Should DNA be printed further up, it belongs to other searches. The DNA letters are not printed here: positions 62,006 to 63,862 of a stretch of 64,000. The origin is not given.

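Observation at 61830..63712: PLP-dependent MocR regulator divergent from hao: a possible hydroxylamine-sensing switch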

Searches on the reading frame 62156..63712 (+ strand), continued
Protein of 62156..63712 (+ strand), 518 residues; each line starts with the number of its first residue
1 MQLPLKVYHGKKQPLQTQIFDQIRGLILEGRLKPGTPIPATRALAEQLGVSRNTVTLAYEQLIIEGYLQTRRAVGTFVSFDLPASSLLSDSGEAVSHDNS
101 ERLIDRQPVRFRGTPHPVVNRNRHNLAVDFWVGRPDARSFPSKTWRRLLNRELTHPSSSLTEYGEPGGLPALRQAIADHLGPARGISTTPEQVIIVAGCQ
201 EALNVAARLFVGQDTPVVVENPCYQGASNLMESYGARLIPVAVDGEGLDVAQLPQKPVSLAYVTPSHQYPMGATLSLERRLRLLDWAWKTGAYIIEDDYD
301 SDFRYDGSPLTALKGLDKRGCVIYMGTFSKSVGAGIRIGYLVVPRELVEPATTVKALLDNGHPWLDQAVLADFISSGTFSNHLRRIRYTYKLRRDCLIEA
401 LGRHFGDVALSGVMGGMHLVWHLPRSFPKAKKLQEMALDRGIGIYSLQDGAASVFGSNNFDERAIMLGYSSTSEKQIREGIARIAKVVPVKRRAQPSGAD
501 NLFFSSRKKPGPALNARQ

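Call 42: find_homologous_proteins(query=L008:272-1720:+, max_evalue=1e-60)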
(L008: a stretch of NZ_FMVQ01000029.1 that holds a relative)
Query L008:272-1720:+ (483 aa): 6110 proteins with E <= 1e-60 among 8000 candidates; the best 120 are listed.
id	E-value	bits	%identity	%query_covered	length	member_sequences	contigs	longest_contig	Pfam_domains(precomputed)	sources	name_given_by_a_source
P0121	0.0e+0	1045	94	100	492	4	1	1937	PF00155.28,PF00392.28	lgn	-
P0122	0.0e+0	1040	93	100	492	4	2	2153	PF00155.28,PF00392.28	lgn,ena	-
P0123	0.0e+0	1016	91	100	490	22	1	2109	PF00155.28,PF00392.28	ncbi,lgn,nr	ncbi:MAG: PLP-dependent aminotransferase family protein [Nitrosospira sp.]|nr:PLP-dependent aminotra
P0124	0.0e+0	1014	91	100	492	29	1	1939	PF00155.28,PF00392.28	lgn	-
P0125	1.2e-296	1002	90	100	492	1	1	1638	PF00155.28,PF00392.28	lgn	-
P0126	2.1e-287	972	88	100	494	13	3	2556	PF00155.28,PF00392.28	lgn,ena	-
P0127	4.9e-287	971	87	100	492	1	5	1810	PF00155.28,PF00392.28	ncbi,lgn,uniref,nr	ncbi:PLP-dependent aminotransferase family protein [Nitrosovibrio sp. Nv17]|uniref:MocR-like pyridox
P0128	2.1e-286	969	88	100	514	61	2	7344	PF00155.28,PF00392.28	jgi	jgi:GntR family transcriptional regulator / MocR family aminotransferase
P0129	1.0e-284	963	85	100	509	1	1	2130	PF00155.28,PF00392.28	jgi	-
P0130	1.1e-282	956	87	100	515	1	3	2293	PF00155.28,PF00392.28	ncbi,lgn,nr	ncbi:MAG: PLP-dependent aminotransferase family protein [Nitrosospira sp.]|nr:PLP-dependent aminotra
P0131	4.4e-281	951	85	100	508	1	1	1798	PF00155.28,PF00392.28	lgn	-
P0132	1.6e-279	946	85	100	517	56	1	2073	PF00155.28,PF00392.28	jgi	jgi:GntR family transcriptional regulator / MocR family aminotransferase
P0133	2.5e-279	945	85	100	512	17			PF00155.28,PF00392.28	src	-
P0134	1.6e-278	943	84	100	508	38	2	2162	PF00155.28,PF00392.28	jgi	jgi:GntR family transcriptional regulator/MocR family aminotransferase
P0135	2.8e-278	942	85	100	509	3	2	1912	PF00155.28,PF00392.28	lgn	-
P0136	1.7e-276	936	84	100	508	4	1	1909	PF00155.28,PF00392.28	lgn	-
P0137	1.1e-275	933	84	100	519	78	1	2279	PF00155.28,PF00392.28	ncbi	-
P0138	1.6e-275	933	83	100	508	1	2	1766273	PF00155.28,PF00392.28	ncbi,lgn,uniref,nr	ncbi:MocR-like pyridoxine biosynthesis transcription factor PdxR [Nitrosovibrio sp. Nv4]|uniref:MocR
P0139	1.1e-274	930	83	100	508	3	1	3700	PF00155.28,PF00392.28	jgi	jgi:GntR family transcriptional regulator/MocR family aminotransferase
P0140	5.8e-274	928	84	100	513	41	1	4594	PF00155.28,PF00392.28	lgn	-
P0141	2.8e-270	915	83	100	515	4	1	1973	PF00155.28,PF00392.28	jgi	jgi:GntR family transcriptional regulator/MocR family aminotransferase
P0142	3.3e-270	915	83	100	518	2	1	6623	PF00155.28,PF00392.28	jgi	jgi:GntR family transcriptional regulator/MocR family aminotransferase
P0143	1.6e-269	913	83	100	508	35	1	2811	PF00155.28,PF00392.28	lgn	-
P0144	9.3e-269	910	82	100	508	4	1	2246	PF00155.28,PF00392.28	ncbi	-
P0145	2.5e-268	909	82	100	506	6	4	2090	PF00155.28,PF00392.28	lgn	-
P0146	5.8e-268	908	81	100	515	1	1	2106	PF00155.28,PF00392.28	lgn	-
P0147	1.3e-265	900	82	98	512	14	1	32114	PF00155.28,PF00392.28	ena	-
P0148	1.9e-264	896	81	100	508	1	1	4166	PF00155.28,PF00392.28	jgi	jgi:GntR family transcriptional regulator/MocR family aminotransferase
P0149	7.1e-264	894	81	100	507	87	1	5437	PF00155.28,PF00392.28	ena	-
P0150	2.4e-263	893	80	100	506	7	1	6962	PF00155.28,PF00392.28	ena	-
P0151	5.1e-263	892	80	100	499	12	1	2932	PF00155.28,PF00392.28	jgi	jgi:GntR family transcriptional regulator/MocR family aminotransferase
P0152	4.2e-262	889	81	100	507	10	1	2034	PF00155.28,PF00392.28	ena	-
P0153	2.8e-258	876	84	95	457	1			PF00155.28,PF00392.28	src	-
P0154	5.9e-252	855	86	90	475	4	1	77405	PF00155.28,PF00392.28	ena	-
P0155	1.2e-239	814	75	100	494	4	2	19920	PF00155.28,PF00392.28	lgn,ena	-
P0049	2.1e-239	814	75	100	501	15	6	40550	PF00155.28,PF00392.28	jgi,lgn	-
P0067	2.2e-239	814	75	100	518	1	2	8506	PF00155.28,PF00392.28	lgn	-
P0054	6.2e-237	805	73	100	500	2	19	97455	PF00155.28,PF00392.28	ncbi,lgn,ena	-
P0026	3.0e-227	774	71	100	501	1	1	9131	PF00155.28,PF00392.28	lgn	-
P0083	4.0e-226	770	72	100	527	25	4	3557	PF00155.28,PF00392.28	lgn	-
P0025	1.9e-224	764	71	100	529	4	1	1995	PF00155.28,PF00392.28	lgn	-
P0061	2.7e-220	751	70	100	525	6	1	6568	PF00155.28,PF00392.28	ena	-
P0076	2.3e-219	748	69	100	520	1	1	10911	PF00155.28,PF00392.28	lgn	-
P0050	3.3e-214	731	69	100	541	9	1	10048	PF00155.28,PF00392.28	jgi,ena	-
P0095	7.7e-210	716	67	100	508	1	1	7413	PF00155.28,PF00392.28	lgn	-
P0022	1.2e-200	686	63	100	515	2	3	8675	PF00155.28,PF00392.28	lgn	-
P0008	5.0e-200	684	64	100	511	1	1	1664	PF00155.28,PF00392.28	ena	-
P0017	6.5e-199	680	64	99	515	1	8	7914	PF00155.28,PF00392.28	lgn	-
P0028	5.0e-198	677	62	99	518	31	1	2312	PF00155.28,PF00392.28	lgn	-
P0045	1.5e-197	676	63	100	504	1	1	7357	PF00155.28,PF00392.28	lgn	-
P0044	3.1e-197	675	62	99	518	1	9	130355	PF00155.28,PF00392.28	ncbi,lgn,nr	ncbi:MAG: transcriptional regulator [Rhodocyclales bacterium]|nr:MAG: transcriptional regulator [Rho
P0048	1.6e-196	672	63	100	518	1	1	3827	PF00155.28,PF00392.28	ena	-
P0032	9.2e-196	670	61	98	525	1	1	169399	PF00155.28,PF00392.28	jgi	-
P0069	2.4e-195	668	62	100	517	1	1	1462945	PF00155.28,PF00392.28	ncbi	ncbi:MAG: PLP-dependent aminotransferase family protein [Burkholderiaceae bacterium]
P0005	2.6e-195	668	62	100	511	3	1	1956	PF00155.28,PF00392.28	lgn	-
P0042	3.1e-194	665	63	100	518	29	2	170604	PF00155.28,PF00392.28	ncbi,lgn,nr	ncbi:MAG: PLP-dependent aminotransferase family protein [Rhodocyclales bacterium]|nr:PLP-dependent a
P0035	1.1e-193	663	62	100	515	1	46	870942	PF00155.28,PF00392.28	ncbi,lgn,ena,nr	ncbi:MAG: HTH-type transcriptional regulatory protein GabR [Rhodocyclaceae bacterium]|nr:MAG: PLP-de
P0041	5.3e-193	661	62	100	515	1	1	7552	PF00155.28,PF00392.28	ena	-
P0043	1.3e-192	659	62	100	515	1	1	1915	PF00155.28,PF00392.28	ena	-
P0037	3.3e-192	658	62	100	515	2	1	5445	PF00155.28,PF00392.28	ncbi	-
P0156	4.1e-192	658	62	100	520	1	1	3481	PF00155.28,PF00392.28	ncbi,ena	-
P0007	9.9e-192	656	61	100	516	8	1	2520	PF00155.28,PF00392.28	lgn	-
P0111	6.4e-191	654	61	100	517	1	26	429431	PF00155.28,PF00392.28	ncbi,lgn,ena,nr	ncbi:MAG: PLP-dependent aminotransferase family protein [Burkholderiales bacterium]|nr:PLP-dependent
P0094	1.8e-190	652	60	100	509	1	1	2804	PF00155.28,PF00392.28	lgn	-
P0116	7.5e-190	650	62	100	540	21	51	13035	PF00155.28,PF00392.28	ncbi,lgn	-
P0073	1.5e-189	649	61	100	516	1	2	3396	PF00155.28,PF00392.28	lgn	-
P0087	2.1e-189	649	61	100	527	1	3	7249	PF00155.28,PF00392.28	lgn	-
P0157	2.8e-189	648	61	100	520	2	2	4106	PF00155.28,PF00392.28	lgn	-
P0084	5.9e-189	647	61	100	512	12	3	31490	PF00155.28,PF00392.28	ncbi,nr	ncbi:MAG: PLP-dependent aminotransferase family protein [Gammaproteobacteria bacterium]|nr:PLP-depen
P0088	1.6e-186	639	59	100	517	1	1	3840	PF00155.28,PF00392.28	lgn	-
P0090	2.5e-185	635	61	100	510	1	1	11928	PF00155.28,PF00392.28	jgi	jgi:GntR family transcriptional regulator/MocR family aminotransferase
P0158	1.1e-183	630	58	100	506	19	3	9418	PF00155.28,PF00392.28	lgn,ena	-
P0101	1.3e-180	620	57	99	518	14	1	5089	PF00155.28,PF00392.28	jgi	jgi:GntR family transcriptional regulator/MocR family aminotransferase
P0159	2.5e-180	619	80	70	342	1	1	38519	PF00155.28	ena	-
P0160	6.4e-180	617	58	100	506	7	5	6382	PF00155.28,PF00392.28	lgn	-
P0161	8.9e-180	617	57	100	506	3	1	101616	PF00155.28,PF00392.28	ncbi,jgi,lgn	-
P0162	1.9e-179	616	59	100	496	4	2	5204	PF00155.28,PF00392.28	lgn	-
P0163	1.6e-178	613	59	100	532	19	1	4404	PF00155.28,PF00392.28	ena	-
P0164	1.6e-177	610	58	100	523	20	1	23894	PF00155.28,PF00392.28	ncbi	-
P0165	4.1e-177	608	58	100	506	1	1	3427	PF00155.28,PF00392.28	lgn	-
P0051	1.0e-176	607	58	100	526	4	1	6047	PF00155.28,PF00392.28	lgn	-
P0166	3.2e-176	605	56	100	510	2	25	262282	PF00155.28,PF00392.28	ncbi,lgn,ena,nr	ncbi:MAG: transcriptional regulator [Lautropia sp. SCN 69-89]|nr:MAG: transcriptional regulator [Lau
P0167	5.8e-176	604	58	100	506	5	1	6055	PF00155.28,PF00392.28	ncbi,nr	ncbi:MAG: PLP-dependent aminotransferase family protein [Comamonadaceae bacterium]|nr:PLP-dependent 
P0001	6.1e-176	604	57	100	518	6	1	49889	PF00155.28,PF00392.28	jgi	-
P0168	1.3e-174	600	57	100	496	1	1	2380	PF00155.28,PF00392.28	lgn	-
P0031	1.4e-174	600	57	100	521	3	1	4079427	PF00155.28,PF00392.28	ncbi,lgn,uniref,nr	ncbi:regulatory protein GntR HTH [Nitrosococcus halophilus Nc 4]|uniref:Regulatory protein GntR HTH 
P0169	2.4e-174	599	58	99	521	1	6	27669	PF00155.28,PF00392.28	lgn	-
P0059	1.5e-172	593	56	100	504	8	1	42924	PF00155.28,PF00392.28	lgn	-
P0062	4.3e-172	592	56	100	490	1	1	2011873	PF00155.28,PF00392.28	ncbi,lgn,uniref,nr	ncbi:GntR family transcriptional regulator [Candidatus Nitrosoglobus terrae]|uniref:GntR family tran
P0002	4.2e-171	588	56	100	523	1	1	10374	PF00155.28,PF00392.28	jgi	jgi:GntR family transcriptional regulator/MocR family aminotransferase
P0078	3.2e-170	585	56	100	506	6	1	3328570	PF00155.28,PF00392.28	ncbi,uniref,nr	ncbi:PLP-dependent aminotransferase family protein [Nitrosococcus watsonii]|uniref:Transcriptional r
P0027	3.7e-170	585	55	100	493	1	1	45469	PF00155.28,PF00392.28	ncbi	-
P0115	1.0e-169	584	54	100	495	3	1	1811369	PF00155.28,PF00392.28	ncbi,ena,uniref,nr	ncbi:MocR-like pyridoxine biosynthesis transcription factor PdxR [Candidatus Nitrosacidococcus terge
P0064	2.9e-169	582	55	100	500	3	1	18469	PF00155.28,PF00392.28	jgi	jgi:GntR family transcriptional regulator/MocR family aminotransferase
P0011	1.5e-168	580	55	100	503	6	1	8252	PF00155.28,PF00392.28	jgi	-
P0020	2.9e-168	579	55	100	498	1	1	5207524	PF00155.28,PF00392.28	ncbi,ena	-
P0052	4.4e-168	578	55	100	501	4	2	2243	PF00155.28,PF00392.28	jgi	jgi:GntR family transcriptional regulator / MocR family aminotransferase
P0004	7.5e-168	578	54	100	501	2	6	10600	PF00155.28,PF00392.28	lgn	-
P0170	7.7e-168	578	54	100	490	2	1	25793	PF00155.28,PF00392.28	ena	-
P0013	3.9e-167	575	55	100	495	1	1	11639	PF00155.28,PF00392.28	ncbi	-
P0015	4.9e-167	575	54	100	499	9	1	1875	PF00155.28,PF00392.28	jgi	jgi:GntR family transcriptional regulator/MocR family aminotransferase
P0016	5.7e-167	575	55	100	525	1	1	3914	PF00155.28,PF00392.28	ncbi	-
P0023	2.7e-166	573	55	99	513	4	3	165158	PF00155.28,PF00392.28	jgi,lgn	-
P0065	4.4e-166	572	55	99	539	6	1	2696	PF00155.28,PF00392.28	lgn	-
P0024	5.7e-166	571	55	100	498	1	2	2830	PF00155.28,PF00392.28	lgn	-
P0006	6.3e-166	571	56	100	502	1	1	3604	PF00155.28,PF00392.28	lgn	-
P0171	6.9e-166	571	53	100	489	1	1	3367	PF00155.28,PF00392.28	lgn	-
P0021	7.7e-166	571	55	100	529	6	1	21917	PF00155.28,PF00392.28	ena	-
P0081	1.5e-165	570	55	100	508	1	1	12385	PF00155.28,PF00392.28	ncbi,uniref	ncbi:PLP-dependent aminotransferase family protein [Thioalkalicoccus limnaeus]|uniref:PLP-dependent 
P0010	2.8e-165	569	55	100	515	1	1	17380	PF00155.28,PF00392.28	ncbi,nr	ncbi:MAG: PLP-dependent aminotransferase family protein [Gammaproteobacteria bacterium]|nr:PLP-depen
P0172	3.3e-165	569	53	100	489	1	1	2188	PF00155.28,PF00392.28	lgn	-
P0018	5.4e-165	568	53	100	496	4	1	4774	PF00155.28,PF00392.28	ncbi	-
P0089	1.0e-164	567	54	100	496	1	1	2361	PF00155.28,PF00392.28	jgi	jgi:GntR family transcriptional regulator/MocR family aminotransferase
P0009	1.1e-164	567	54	100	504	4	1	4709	PF00155.28,PF00392.28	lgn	-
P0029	1.7e-164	567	55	100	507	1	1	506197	PF00155.28,PF00392.28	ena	-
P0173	4.2e-164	565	54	100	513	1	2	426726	PF00155.28,PF00392.28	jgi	jgi:GntR family transcriptional regulator / MocR family aminotransferase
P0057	4.7e-164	565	54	100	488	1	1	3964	PF00155.28,PF00392.28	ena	-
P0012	4.8e-164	565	55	100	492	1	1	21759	PF00155.28,PF00392.28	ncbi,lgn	-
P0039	5.0e-164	565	54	100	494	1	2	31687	PF00155.28,PF13730.13,PF00392.28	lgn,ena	-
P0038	5.3e-164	565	55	100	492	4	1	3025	PF00155.28,PF00392.28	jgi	jgi:GntR family transcriptional regulator/MocR family aminotransferase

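Call 43: find_encoding_contigs(protein=P0138, flank=10000, max_places=1)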
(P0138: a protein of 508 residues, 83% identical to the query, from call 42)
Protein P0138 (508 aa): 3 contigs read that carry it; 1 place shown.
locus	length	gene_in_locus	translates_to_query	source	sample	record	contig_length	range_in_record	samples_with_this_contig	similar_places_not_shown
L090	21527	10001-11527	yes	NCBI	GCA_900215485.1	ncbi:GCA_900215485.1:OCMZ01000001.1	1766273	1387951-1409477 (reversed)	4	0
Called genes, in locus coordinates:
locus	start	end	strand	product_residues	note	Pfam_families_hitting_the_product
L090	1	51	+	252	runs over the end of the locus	PF00977:His_biosynth, PF05690:ThiG (faint), PF01207:Dus (weak), PF03060:NMO (faint)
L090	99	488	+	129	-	PF01502:PRA-CH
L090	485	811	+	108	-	PF01503:PRA-PH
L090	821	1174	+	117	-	PF11969:DcpS_C, PF01230:HIT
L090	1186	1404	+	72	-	PF02416:TatA_B_E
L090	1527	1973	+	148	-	PF02416:TatA_B_E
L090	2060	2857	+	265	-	PF00902:TatC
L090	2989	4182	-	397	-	PF00089:Trypsin, PF13365:Trypsin_2, PF00595:PDZ, PF13180:PDZ_2, PF17820:PDZ_6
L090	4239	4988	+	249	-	PF01784:DUF34_NIF3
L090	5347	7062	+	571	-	PF14522:Cytochrome_C7 (faint), PF09699:Paired_CXXCH_1 (faint), PF13447:Multi-haem_cyto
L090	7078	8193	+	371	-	PF27869:HaoB_nitrify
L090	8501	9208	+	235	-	PF09699:Paired_CXXCH_1 (faint), PF13435:Cytochrome_C554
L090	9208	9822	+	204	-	PF03264:Cytochrom_NNT, PF22113:Mtrc-MtrF_II-IV_dom (faint), PF14522:Cytochrome_C7 (faint)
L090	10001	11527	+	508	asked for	PF00392:GntR, PF00155:Aminotran_1_2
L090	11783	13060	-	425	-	PF04744:Monooxygenase_B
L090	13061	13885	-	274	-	PF02461:AMO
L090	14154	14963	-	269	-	PF04896:AmoC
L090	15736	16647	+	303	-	PF00749:tRNA-synt_1c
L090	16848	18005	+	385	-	PF07992:Pyr_redox_2, PF00070:Pyr_redox (weak)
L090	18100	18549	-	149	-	-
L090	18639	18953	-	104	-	-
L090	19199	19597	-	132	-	PF01196:Ribosomal_L17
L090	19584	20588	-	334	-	PF01193:RNA_pol_L, PF01000:RNA_pol_A_bac, PF03118:RNA_pol_A_CTD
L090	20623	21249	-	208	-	PF00163:Ribosomal_S4, PF01479:S4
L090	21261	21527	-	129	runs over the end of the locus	PF00411:Ribosomal_S11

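Call 69: search_protein_families(library=pfam, proteins=[L012:8326-9354:-, L012:9212-9919:+, L012:12168-14729:+, L012:6794-8455:+, L014:4177-5499:-, L014:8766-11078:+, L014:3747-4265:-])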
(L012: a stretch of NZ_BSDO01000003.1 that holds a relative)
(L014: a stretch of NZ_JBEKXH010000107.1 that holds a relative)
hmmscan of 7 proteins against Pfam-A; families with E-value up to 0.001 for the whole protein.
L012:8326-9354:- (342 aa): 0 families

L012:9212-9919:+ (235 aa): 5 families
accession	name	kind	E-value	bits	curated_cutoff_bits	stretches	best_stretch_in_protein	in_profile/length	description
PF00005.33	ABC_tran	-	4.3e-33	115.2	25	1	17-162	1-136/137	ABC transporter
PF13304.12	AAA_21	-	9.2e-11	42.8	27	1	29-102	1-87/304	AAA domain, putative AbiEii toxin, Type IV TA system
PF03193.22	RsgA_GTPase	-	8.8e-05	22.8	30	1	26-59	105-138/174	RsgA GTPase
PF13191.12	AAA_16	-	0.00018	22.5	32.6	1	26-73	21-64/167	AAA ATPase domain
PF13401.12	AAA_22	-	0.00068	20.4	27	1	27-54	5-32/130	AAA domain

L012:12168-14729:+ (853 aa): 0 families

L012:6794-8455:+ (553 aa): 1 family
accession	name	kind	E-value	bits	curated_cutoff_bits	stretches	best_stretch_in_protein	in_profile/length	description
PF02653.21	BPD_transp_2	-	3.1e-33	115.5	26.8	1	265-531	4-266/269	Branched-chain amino acid transport system / permease component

L014:4177-5499:- (440 aa): 2 families
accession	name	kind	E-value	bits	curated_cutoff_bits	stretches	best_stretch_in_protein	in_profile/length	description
PF13433.12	Peripla_BP_5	-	5.9e-158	526.1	27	1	44-413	1-361/363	Periplasmic binding protein domain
PF13458.12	Peripla_BP_6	-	8.3e-69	233.3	31.7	1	43-394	1-343/343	Periplasmic binding protein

L014:8766-11078:+ (770 aa): 5 families
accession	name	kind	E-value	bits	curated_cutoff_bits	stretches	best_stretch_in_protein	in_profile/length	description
PF00563.25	EAL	-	5.7e-74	248.9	31.3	1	519-749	3-236/236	EAL domain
PF00990.26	GGDEF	-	2.3e-42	144.9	23.8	1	341-497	1-160/161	Diguanylate cyclase, GGDEF domain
PF12860.13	PAS_7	-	1.9e-25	89.7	27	1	224-334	1-114/115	PAS fold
PF13188.13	PAS_8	-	8.4e-05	22.8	21.8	1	223-268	6-51/65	PAS domain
PF08448.16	PAS_4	-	0.00072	20.2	23.1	0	224-331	1-109/110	PAS fold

L014:3747-4265:- (172 aa): 0 families
